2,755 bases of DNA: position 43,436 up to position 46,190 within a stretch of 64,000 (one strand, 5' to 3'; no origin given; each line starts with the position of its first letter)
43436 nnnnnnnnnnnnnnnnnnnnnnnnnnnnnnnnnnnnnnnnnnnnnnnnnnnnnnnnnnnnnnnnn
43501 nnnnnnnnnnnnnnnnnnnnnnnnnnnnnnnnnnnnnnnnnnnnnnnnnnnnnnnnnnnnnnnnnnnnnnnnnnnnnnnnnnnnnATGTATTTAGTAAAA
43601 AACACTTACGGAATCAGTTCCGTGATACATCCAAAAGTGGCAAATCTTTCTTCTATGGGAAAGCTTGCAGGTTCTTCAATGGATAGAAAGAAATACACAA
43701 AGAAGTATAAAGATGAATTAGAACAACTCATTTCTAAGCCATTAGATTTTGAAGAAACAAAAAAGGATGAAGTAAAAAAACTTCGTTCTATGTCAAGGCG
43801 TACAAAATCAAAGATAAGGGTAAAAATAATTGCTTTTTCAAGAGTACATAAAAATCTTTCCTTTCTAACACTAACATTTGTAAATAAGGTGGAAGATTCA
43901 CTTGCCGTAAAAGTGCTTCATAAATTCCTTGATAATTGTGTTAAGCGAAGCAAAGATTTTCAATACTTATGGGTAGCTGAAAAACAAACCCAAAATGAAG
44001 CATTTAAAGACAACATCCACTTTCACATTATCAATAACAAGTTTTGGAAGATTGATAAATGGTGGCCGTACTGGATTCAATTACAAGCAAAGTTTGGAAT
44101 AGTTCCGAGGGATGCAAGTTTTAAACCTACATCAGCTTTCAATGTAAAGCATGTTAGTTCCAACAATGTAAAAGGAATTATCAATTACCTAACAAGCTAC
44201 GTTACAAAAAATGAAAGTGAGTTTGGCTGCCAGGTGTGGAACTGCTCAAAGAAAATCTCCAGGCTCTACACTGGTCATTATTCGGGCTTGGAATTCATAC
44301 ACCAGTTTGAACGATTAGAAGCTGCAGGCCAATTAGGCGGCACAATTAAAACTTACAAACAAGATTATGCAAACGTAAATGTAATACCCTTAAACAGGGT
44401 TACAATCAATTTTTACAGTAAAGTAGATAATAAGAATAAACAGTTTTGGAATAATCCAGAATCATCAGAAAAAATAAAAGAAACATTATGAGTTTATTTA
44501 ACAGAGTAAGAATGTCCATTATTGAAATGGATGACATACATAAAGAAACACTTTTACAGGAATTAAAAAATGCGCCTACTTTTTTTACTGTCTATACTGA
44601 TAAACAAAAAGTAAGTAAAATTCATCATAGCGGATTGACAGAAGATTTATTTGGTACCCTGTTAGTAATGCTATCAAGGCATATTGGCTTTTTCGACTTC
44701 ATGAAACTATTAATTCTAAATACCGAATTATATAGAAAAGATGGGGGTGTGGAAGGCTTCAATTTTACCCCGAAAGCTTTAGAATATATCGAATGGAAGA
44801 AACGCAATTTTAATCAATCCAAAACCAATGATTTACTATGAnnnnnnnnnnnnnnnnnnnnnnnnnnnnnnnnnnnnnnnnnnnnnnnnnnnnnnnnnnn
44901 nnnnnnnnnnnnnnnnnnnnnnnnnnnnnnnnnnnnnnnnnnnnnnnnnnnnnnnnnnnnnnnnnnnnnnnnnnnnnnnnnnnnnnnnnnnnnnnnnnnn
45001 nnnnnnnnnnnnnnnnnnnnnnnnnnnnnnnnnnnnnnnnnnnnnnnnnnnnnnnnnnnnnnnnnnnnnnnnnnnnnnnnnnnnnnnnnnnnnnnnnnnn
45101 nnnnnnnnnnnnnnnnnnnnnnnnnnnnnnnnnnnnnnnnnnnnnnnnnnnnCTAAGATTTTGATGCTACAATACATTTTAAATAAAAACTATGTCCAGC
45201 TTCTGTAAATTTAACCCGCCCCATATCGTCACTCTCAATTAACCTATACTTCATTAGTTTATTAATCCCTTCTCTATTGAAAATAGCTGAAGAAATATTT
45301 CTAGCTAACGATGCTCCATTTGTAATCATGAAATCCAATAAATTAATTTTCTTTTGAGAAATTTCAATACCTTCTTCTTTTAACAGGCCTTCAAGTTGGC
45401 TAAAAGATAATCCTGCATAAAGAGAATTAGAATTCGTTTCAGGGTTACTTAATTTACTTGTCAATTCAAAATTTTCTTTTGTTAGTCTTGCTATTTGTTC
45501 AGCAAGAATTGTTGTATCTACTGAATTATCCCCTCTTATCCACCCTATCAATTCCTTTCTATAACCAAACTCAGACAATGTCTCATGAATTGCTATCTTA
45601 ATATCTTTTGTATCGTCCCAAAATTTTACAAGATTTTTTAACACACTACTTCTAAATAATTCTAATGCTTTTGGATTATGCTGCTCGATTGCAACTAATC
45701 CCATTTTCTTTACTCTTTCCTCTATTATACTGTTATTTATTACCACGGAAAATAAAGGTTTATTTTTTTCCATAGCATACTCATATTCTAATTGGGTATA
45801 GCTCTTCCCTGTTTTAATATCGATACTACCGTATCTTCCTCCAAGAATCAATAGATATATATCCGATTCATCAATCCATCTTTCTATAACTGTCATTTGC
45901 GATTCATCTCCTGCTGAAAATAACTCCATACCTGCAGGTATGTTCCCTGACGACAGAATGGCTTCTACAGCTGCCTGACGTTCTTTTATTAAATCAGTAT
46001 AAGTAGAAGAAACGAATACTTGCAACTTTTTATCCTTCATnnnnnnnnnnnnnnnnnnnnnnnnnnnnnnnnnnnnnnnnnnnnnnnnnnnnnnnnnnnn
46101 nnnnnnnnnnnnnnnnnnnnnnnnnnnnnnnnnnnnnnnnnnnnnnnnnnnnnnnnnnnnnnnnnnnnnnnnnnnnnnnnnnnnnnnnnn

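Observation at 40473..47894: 7.36-kb integrative element in the 3' end of tRNA-Leu(UAA) with reconstructable attL/attR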

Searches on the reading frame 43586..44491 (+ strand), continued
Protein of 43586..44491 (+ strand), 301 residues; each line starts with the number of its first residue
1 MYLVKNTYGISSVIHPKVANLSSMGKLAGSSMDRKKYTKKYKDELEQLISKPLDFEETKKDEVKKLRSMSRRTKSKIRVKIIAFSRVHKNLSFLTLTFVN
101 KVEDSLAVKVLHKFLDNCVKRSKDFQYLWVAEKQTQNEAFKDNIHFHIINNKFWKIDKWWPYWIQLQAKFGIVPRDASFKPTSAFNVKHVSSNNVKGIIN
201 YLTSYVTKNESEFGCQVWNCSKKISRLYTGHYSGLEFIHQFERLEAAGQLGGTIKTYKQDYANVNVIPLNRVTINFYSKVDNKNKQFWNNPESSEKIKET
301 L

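Call 44: find_encoding_contigs(protein=P0011, flank=10000, max_places=6)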
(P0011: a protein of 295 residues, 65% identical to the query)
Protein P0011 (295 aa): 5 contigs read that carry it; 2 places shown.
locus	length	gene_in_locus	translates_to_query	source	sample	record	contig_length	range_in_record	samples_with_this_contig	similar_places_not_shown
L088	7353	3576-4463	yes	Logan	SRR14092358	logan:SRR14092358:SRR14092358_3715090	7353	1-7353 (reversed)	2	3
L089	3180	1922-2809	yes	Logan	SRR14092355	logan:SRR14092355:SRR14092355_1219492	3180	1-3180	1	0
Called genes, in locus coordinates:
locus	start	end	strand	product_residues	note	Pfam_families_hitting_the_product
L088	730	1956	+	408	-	PF17293:Arm-DNA-bind_5 (weak), PF13102:Phage_int_SAM_5, PF00589:Phage_integrase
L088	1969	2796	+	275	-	-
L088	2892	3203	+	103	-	PF12728:HTH_17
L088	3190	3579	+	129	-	-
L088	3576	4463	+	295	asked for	PF23343:REP_ORF2-G2P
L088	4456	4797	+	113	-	-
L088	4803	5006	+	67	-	-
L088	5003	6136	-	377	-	-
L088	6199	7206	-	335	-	-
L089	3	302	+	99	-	?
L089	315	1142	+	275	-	-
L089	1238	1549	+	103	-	PF12728:HTH_17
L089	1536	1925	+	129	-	-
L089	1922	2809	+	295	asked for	PF23343:REP_ORF2-G2P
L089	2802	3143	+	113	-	-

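Call 45: find_encoding_contigs(protein=P0070, flank=10000, max_places=10)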
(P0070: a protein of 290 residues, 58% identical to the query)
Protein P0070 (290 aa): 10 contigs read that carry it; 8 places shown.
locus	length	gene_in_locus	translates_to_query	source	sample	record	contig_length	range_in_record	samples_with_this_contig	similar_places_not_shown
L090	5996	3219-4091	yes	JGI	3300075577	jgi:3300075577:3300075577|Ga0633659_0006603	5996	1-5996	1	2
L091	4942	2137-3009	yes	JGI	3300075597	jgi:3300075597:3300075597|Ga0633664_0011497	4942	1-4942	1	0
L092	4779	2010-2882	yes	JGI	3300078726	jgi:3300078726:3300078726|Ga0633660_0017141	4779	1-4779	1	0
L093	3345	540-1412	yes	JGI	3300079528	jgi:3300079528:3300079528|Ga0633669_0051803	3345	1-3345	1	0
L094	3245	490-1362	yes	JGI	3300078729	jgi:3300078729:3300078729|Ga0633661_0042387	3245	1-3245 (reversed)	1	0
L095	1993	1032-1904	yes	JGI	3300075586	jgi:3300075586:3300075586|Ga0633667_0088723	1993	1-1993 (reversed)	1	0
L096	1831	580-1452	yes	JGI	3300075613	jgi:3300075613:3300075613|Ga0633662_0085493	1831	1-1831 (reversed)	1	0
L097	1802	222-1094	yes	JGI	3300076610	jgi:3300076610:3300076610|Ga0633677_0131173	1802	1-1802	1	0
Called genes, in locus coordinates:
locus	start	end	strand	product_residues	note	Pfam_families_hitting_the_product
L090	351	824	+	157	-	-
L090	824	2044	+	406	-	PF17293:Arm-DNA-bind_5, PF13102:Phage_int_SAM_5, PF00589:Phage_integrase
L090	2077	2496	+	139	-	-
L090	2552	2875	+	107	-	PF12728:HTH_17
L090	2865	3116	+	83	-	-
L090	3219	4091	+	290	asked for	PF23343:REP_ORF2-G2P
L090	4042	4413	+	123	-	-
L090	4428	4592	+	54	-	-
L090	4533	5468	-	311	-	-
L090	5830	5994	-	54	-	?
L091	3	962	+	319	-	?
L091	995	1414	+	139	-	-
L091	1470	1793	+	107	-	PF12728:HTH_17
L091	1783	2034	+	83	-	-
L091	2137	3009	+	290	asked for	PF23343:REP_ORF2-G2P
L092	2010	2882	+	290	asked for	PF23343:REP_ORF2-G2P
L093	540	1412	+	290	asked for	PF23343:REP_ORF2-G2P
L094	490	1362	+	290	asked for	PF23343:REP_ORF2-G2P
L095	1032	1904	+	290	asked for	PF23343:REP_ORF2-G2P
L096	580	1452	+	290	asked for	PF23343:REP_ORF2-G2P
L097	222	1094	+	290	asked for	PF23343:REP_ORF2-G2P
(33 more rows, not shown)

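Call 46: find_encoding_contigs(protein=P0112, flank=10000, max_places=8)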
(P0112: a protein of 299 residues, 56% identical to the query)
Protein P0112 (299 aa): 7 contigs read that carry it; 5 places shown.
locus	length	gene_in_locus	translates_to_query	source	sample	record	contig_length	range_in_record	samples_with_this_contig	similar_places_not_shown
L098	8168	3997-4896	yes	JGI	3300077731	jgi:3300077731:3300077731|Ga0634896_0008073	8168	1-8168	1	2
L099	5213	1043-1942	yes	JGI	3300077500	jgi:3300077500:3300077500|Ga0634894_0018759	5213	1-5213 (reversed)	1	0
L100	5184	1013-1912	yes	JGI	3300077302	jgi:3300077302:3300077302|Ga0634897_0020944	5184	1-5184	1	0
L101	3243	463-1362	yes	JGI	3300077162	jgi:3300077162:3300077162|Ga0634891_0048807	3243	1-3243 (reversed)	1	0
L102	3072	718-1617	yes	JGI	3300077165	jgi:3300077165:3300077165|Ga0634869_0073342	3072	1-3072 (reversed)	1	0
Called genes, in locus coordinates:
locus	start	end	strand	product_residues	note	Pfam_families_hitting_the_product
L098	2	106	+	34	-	?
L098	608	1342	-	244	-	PF01695:IstB_IS21, PF20720:nSTAND3 (weak)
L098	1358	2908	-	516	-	PF02796:HTH_7 (faint), PF00665:rve (weak), PF22483:Mu-transpos_C_2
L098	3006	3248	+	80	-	-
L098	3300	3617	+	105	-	PF12728:HTH_17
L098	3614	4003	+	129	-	-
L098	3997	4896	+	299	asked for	PF23343:REP_ORF2-G2P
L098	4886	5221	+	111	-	-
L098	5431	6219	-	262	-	-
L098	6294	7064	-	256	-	-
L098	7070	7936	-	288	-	-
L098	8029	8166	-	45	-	?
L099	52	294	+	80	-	-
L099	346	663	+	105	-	PF12728:HTH_17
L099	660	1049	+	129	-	-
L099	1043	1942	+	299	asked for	PF23343:REP_ORF2-G2P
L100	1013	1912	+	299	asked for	PF23343:REP_ORF2-G2P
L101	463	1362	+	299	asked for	PF23343:REP_ORF2-G2P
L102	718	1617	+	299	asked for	PF23343:REP_ORF2-G2P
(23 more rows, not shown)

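Call 53: search_protein_families(library=ncbifam, proteins=[window:43586-44491:+], max_evalue=0.1)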
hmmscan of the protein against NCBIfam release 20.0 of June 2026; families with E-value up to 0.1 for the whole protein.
window:43586-44491:+ (301 aa): 0 families

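Call 68: search_solved_structures(query=A3, max_evalue=1)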
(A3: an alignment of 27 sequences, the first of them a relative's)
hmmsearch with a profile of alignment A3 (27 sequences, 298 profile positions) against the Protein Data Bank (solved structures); distinct sequences matched with E-value up to 1: 0.

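Call 103: search_dna_similar(query=window:43586-44491:+, collection=plasmids, mode=protein, max_evalue=0.001, max_rows=20)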
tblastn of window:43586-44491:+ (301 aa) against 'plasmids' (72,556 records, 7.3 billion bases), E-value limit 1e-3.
Records with a match: 1; places in all: 1; records where one place covers at least 80% of the query: 0.
Best place of each record, by identity: <60% 1.
By first word of the organism name: Vagococcus 1.
By predicted mobility (MOB-suite, as given by PLSDB): non-mobilizable 1.
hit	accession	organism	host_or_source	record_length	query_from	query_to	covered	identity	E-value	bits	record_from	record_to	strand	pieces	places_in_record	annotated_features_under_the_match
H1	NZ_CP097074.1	Vagococcus lutrae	whole organism,pet food (BARF)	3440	44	226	61%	27.9%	7e-6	55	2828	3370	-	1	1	none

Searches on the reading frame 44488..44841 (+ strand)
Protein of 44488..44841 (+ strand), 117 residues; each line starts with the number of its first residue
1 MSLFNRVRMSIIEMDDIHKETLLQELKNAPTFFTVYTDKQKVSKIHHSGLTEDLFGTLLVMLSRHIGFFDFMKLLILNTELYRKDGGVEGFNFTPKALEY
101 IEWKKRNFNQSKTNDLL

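Call 7: search_protein_families(library=pfam, proteins=[window:44488-44841:+], max_evalue=0.1)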
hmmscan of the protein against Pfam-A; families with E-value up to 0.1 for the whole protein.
window:44488-44841:+ (117 aa): 0 families

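Call 8: search_protein_families(library=phrogs, proteins=[window:44488-44841:+], max_evalue=0.01)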
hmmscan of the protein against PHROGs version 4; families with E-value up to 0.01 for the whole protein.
window:44488-44841:+ (117 aa): 0 families

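Call 9: search_protein_families(library=padloc, proteins=[window:44488-44841:+], max_evalue=0.01)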
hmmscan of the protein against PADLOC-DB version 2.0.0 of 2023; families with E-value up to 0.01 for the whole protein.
window:44488-44841:+ (117 aa): 0 families

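Call 53: search_protein_families(library=ncbifam, proteins=[window:44488-44841:+], max_evalue=0.1)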
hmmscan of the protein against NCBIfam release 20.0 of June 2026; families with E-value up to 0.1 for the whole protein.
window:44488-44841:+ (117 aa): 0 families

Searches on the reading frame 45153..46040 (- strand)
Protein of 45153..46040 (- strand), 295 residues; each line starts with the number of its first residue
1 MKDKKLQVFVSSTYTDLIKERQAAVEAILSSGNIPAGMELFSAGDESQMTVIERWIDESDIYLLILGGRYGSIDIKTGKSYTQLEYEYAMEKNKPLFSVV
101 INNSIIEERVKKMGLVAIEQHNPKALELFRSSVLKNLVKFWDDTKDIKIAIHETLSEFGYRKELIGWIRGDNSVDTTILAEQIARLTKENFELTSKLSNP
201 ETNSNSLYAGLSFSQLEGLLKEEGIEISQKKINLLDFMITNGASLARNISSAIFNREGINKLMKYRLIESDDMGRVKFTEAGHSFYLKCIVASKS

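Call 7: search_protein_families(library=pfam, proteins=[window:45153-46040:-], max_evalue=0.1)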
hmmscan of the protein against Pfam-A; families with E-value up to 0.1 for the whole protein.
window:45153-46040:- (295 aa): 2 families
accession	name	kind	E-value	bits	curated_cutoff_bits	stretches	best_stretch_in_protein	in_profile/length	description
PF13271.11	DUF4062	-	2.7e-29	101.6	24.7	1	7-89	1-82/82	Domain of unknown function (DUF4062)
PF21572.2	Nop5_56-rel_N_Arc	-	0.092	13.5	27.8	0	88-162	51-126/128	Archaeal Nop5/56-rel, N-terminal domain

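Call 8: search_protein_families(library=phrogs, proteins=[window:45153-46040:-], max_evalue=0.01)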
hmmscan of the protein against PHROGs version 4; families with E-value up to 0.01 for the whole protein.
window:45153-46040:- (295 aa): 2 families
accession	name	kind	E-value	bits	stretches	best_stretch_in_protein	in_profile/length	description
phrog_15411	-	unknown function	8.3e-66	223.6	1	3-209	2-202/333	-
phrog_9489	-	unknown function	1e-33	117.8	1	1-212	12-218/458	-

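Call 9: search_protein_families(library=padloc, proteins=[window:45153-46040:-], max_evalue=0.01)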
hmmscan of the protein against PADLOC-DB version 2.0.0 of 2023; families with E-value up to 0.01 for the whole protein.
window:45153-46040:- (295 aa): 0 families

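Call 53: search_protein_families(library=ncbifam, proteins=[window:45153-46040:-], max_evalue=0.1)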
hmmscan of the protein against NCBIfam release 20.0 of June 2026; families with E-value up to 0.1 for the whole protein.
window:45153-46040:- (295 aa): 1 family
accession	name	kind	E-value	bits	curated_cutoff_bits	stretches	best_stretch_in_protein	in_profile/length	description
TIGR00201.1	comF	subfamily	0.0045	16.9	233.55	1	167-268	94-189/190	ComF family protein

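Call 64: search_protein_families(library=pfam, alignment_id=A5, max_evalue=0.00001)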
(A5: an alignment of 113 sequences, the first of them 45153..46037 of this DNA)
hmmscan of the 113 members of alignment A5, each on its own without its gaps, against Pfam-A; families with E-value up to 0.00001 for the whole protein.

A. member 1, window:45153-46037:- (294 aa): 1 family
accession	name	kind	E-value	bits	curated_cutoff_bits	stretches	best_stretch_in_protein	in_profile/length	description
PF13271.11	DUF4062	-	2.6e-29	101.7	24.7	1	6-88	1-82/82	Domain of unknown function (DUF4062)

B. families by the number of members that match (of 113 scanned): 49 families (the first 25 are shown)
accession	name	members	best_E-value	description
PF03235.19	GmrSD_N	6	4.4e-27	GmrSD restriction endonuclease, N-terminal domain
PF13651.11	EcoRI_methylase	5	4.1e-136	Adenine-specific methyltransferase EcoRI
PF00145.23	DNA_methylase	5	7.2e-88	C-5 cytosine-specific DNA methylase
PF01844.29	HNH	5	2e-14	HNH endonuclease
PF04471.18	Mrr_cat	4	3.7e-33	Restriction endonuclease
PF13304.12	AAA_21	4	7.6e-26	AAA domain, putative AbiEii toxin, Type IV TA system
PF01555.25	N6_N4_Mtase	3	2.4e-58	DNA methylase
PF13175.12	AAA_15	3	3.5e-26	AAA ATPase domain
PF09195.17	Endonuc-BglII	2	5.8e-43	Restriction endonuclease BglII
PF02463.25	SMC_N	2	1.3e-17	RecF/RecN/SMC N terminal domain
PF07669.17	Eco57I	2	3.4e-11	Eco57I restriction-modification methylase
PF00004.35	AAA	2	1.2e-07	ATPase family associated with various cellular activities (AAA)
PF09194.16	Endonuc-BsobI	1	1.9e-128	Restriction endonuclease BsobI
PF04556.18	DpnII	1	3.6e-98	DpnII restriction endonuclease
PF18135.7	Type_ISP_C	1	2.1e-84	Type ISP C-terminal specificity domain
PF13271.11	DUF4062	1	2.6e-29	Domain of unknown function (DUF4062)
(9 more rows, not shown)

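Call 65: search_protein_families(library=padloc, alignment_id=A5, max_evalue=0.00001)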
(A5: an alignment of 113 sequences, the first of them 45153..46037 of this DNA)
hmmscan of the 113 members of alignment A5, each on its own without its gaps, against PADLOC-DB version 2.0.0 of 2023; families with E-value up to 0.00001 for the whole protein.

A. member 1, window:45153-46037:- (294 aa): 0 families

B. families by the number of members that match (of 113 scanned): 369 families (the first 25 are shown)
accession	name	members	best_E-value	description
PDLC03279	MTase_II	7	6e-137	Type II methyltransferase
PDLC03329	MTase_II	5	2.7e-179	Type II methyltransferase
PDLC03418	REase_II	5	4.7e-129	Type II restriction enzyme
PDLC03297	MTase_II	5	1.4e-123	Type II methyltransferase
PDLC03234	MTase_II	5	2.8e-111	Type II methyltransferase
PDLC03378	MTase_II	5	4.8e-100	Type II methyltransferase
PDLC03272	MTase_II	5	6.3e-96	Type II methyltransferase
PDLC03326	MTase_II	5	3.7e-88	Type II methyltransferase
PDLC00033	DruM2|DruM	5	3.4e-84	DNA cytosine methylase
PDLC00031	DruM2|DruM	5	1.7e-78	DNA cytosine methylase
PDLC03237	MTase_II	5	4.1e-78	Type II methyltransferase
PDLC00027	DruM2|DruM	5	2e-73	DNA cytosine methylase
PDLC00034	DruM2|DruM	5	1.6e-72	DNA cytosine methylase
PDLC03734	oMTase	5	7.8e-69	orphan methyltransferase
PDLC00026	DruM2|DruM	5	9.4e-69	DNA cytosine methylase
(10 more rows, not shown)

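Call 66: search_solved_structures(query=window:45153-46037:-, max_evalue=1)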
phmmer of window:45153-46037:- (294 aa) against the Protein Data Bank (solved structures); distinct sequences matched with E-value up to 1: 3.
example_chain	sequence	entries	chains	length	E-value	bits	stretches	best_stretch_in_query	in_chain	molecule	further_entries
10wc_A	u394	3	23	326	9e-27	97.2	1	2-201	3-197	KpSwz DUF4062 | KpSwz | KpSwz TIR/DUF4062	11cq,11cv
7jil_Q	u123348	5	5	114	0.19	14.2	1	155-231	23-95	50S ribosomal protein L20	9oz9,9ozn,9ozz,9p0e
1dcq_A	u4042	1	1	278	0.43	13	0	210-255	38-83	PYK2-ASSOCIATED PROTEIN BETA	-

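Call 73: search_solved_structures(query=window:45153-46037:-, max_evalue=0.00001, show_alignments=1)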
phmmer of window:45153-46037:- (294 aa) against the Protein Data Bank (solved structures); distinct sequences matched with E-value up to 0.00001: 1.
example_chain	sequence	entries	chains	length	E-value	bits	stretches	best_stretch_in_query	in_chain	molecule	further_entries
10wc_A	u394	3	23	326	9e-27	97.2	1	2-201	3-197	KpSwz DUF4062 | KpSwz | KpSwz TIR/DUF4062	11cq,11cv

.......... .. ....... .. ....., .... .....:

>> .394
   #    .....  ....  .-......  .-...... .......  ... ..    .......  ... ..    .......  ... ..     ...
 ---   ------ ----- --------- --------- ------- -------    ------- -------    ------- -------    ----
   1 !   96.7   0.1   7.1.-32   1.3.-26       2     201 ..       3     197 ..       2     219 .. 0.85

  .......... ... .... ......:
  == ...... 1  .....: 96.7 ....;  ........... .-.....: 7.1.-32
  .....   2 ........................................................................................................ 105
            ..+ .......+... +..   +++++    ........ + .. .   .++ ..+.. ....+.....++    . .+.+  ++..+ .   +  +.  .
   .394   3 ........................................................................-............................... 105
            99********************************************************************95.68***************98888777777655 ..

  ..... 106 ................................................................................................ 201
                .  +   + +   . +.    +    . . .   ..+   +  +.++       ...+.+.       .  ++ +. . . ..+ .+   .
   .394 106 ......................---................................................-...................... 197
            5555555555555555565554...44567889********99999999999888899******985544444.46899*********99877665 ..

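Call 82: search_protein_representatives(protein=window:45156-46040:-)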
Query: 295 residues. Proteins with E-value up to 0.001 (for the whole library): 8126; up to 1e-10: 4842; up to 1e-30: 958. The best 150 are listed.
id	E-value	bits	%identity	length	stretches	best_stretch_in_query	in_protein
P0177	2.1e-101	355.0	61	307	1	1-291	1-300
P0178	1.0e-83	297.1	56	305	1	4-289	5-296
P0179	4.2e-78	278.7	60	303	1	3-226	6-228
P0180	2.5e-77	276.1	59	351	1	4-231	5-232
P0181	2.8e-77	276.0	58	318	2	3-229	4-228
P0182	4.8e-77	275.2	60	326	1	3-223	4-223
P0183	4.8e-76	271.9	65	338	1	1-204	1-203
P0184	5.4e-75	268.5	57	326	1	4-230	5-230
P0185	6.0e-75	268.3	65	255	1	1-199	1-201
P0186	9.3e-75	267.7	56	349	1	4-231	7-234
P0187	1.0e-74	267.6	61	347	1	2-202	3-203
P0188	1.3e-74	267.2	61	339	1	3-224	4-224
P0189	2.2e-74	266.5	60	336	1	3-215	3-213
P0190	1.6e-73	263.6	56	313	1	3-233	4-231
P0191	2.7e-73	262.9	64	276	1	1-206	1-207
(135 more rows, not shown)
